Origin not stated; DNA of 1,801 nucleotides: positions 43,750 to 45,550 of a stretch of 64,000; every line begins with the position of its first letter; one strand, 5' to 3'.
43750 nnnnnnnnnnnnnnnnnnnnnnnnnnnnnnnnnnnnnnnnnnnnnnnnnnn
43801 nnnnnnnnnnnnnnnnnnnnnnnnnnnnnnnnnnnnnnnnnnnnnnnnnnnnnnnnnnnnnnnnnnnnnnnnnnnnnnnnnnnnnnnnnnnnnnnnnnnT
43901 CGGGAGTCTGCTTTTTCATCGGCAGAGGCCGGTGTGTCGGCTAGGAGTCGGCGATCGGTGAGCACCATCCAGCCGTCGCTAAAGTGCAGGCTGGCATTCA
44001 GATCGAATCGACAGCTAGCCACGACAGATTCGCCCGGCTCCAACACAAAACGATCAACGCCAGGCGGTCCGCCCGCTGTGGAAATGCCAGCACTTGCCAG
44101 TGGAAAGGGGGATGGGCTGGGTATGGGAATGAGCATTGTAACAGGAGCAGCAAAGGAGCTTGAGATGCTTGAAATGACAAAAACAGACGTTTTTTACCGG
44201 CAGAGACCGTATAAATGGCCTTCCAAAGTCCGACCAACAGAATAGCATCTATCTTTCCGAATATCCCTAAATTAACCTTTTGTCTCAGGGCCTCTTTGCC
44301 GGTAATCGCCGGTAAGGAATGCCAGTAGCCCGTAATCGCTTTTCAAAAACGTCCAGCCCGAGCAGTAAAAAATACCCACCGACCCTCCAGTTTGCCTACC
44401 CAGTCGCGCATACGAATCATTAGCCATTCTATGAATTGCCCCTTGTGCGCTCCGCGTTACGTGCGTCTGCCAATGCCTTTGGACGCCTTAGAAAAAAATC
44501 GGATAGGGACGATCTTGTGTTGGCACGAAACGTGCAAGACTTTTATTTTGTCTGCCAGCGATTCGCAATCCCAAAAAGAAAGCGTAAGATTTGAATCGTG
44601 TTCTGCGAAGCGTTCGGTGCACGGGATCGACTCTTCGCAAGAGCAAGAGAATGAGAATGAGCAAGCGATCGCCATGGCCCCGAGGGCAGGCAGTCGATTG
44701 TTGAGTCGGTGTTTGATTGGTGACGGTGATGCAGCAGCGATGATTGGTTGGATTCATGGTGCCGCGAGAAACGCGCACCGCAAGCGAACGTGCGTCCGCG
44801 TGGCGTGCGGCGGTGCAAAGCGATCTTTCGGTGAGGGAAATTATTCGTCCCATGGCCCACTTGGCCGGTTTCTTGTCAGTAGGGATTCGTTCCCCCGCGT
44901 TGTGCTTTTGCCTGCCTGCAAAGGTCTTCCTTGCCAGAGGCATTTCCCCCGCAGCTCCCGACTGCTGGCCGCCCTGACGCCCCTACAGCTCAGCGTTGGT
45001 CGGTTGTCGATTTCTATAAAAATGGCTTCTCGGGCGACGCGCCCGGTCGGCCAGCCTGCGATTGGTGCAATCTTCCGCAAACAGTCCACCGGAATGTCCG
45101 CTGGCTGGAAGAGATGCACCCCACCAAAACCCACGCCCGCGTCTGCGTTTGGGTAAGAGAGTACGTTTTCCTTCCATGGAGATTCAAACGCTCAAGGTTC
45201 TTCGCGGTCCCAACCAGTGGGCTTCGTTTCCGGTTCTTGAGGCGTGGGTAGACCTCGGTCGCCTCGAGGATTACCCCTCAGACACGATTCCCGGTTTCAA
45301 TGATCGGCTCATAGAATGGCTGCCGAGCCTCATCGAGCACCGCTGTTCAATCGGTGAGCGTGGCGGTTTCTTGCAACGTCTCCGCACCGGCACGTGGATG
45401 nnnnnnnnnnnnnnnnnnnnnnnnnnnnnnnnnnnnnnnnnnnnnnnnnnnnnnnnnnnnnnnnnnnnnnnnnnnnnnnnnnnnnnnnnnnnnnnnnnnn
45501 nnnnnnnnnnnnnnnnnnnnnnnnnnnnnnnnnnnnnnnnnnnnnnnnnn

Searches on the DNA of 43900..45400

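Call 53: search_rna_families(source=window, start=43900, end=45400, threshold=evalue, max_evalue=1)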
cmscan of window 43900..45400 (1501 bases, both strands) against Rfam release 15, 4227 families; matches with E-value up to 1: 0.
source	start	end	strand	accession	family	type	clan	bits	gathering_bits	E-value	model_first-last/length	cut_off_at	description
